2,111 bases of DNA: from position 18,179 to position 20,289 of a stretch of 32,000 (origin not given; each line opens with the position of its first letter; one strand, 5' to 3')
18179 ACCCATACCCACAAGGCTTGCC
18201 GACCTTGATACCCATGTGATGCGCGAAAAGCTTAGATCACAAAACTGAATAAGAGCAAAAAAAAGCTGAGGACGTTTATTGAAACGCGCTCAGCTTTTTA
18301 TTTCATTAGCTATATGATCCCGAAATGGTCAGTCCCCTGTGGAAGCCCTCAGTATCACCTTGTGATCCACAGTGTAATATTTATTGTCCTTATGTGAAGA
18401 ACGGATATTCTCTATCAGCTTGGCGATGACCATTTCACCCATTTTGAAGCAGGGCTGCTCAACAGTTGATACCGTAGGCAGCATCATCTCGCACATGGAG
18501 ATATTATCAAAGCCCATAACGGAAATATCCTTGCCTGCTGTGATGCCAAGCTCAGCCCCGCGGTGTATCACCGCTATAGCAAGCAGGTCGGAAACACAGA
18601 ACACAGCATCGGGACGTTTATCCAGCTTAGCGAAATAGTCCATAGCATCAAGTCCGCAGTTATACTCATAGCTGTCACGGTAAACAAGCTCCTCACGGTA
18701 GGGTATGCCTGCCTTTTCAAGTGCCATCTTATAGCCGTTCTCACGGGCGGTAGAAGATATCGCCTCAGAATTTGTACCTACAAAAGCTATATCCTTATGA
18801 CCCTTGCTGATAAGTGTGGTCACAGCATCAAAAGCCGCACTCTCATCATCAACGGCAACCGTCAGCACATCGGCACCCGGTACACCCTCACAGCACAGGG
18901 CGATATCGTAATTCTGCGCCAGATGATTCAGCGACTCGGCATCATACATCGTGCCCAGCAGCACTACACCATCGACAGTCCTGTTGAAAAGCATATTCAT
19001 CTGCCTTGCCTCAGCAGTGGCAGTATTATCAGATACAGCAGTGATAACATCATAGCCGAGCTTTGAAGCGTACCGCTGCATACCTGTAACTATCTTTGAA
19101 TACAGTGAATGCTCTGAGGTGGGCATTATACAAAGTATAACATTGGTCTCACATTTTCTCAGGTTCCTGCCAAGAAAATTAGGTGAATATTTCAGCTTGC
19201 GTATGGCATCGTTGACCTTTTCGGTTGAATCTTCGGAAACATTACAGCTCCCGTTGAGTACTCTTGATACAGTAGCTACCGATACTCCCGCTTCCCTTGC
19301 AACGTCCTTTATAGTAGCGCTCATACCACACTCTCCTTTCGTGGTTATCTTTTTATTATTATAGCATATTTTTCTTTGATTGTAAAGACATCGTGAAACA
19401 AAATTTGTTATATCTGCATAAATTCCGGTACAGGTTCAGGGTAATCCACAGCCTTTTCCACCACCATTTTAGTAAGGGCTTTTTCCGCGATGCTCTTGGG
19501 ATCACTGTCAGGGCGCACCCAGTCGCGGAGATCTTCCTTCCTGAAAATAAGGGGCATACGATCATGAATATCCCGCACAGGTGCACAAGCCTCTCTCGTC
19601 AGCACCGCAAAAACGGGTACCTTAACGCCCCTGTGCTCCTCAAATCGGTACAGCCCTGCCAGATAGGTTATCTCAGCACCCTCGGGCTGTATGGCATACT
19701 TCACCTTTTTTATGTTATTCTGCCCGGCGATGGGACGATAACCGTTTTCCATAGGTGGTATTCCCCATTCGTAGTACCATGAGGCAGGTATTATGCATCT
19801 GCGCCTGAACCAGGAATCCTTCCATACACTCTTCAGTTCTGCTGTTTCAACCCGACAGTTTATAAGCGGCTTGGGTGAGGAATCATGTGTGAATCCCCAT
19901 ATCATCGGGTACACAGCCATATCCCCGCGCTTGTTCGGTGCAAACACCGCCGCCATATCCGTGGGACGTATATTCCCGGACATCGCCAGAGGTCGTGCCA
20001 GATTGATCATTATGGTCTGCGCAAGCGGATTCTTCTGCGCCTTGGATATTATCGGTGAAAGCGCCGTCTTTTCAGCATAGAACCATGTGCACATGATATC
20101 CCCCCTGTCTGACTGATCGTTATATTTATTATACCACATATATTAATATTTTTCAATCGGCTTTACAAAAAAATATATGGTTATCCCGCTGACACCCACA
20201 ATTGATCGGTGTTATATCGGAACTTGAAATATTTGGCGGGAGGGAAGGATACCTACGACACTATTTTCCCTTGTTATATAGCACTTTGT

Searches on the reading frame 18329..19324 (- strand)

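Call 36: search_protein_families(library=pfam, proteins=[window:18329-19324:-])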
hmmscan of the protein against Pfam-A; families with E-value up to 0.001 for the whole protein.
window:18329-19324:- (331 aa): 4 families
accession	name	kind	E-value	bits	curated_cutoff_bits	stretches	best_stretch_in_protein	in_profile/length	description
PF13377.12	Peripla_BP_3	-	4.3e-31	108.7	26.5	1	169-329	2-167/167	Periplasmic binding protein-like domain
PF00532.27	Peripla_BP_1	-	6.7e-26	91.8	22.2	1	61-307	2-261/281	Periplasmic binding proteins and sugar binding domain of LacI family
PF00356.27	LacI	-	3.7e-20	71.9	27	1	4-49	1-46/46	Bacterial regulatory proteins, lacI family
PF13407.12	Peripla_BP_4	-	3.7e-08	33.7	35.1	1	66-276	4-220/258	Periplasmic binding protein domain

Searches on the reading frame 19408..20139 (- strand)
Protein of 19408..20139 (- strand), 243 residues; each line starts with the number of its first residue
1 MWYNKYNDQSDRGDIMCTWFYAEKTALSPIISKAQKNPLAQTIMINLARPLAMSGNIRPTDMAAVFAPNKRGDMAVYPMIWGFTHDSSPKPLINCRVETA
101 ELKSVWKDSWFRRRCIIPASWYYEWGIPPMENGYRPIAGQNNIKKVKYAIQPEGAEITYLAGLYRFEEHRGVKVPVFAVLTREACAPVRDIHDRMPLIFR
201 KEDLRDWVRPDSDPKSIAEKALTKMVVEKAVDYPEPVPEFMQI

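Call 36: search_protein_families(library=pfam, proteins=[window:19408-20139:-])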
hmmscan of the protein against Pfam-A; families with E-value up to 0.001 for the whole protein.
window:19408-20139:- (243 aa): 1 family
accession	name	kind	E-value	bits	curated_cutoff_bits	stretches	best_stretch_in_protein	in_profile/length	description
PF02586.19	SRAP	-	6.1e-33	114.6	27.1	1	48-224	26-196/214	SOS response associated peptidase (SRAP)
